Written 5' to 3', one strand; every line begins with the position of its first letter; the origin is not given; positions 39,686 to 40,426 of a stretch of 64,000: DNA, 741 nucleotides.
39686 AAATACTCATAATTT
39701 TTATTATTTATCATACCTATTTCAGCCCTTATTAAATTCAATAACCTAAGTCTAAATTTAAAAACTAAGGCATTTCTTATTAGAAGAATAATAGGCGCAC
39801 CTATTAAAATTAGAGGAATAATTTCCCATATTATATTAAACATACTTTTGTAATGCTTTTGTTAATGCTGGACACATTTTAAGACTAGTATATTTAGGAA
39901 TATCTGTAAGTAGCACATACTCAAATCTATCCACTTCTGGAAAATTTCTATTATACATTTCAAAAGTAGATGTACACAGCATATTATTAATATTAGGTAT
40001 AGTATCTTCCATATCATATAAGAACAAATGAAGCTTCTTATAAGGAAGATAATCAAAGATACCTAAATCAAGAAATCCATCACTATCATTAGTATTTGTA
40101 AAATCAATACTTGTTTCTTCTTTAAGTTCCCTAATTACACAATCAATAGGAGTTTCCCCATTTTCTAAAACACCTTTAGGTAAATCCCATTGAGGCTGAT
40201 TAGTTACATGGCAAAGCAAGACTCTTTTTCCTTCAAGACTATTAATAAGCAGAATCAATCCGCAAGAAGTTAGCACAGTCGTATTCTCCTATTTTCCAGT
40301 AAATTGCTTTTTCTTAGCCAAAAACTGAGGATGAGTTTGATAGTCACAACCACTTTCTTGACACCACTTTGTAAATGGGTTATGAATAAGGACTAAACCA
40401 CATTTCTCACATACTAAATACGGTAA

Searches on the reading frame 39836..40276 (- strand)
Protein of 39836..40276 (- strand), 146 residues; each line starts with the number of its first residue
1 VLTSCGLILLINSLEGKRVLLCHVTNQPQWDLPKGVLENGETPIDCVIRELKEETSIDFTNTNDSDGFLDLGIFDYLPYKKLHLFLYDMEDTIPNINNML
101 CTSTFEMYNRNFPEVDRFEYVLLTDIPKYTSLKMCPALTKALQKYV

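Call 81: search_protein_families(library=pfam, max_evalue=0.001, proteins=[window:39836-40276:-])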
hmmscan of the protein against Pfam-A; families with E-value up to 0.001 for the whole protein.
window:39836-40276:- (146 aa): 1 family
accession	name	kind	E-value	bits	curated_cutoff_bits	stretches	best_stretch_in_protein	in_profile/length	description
PF00293.34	NUDIX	-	1.4e-11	45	21.1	1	15-61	14-67/134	NUDIX domain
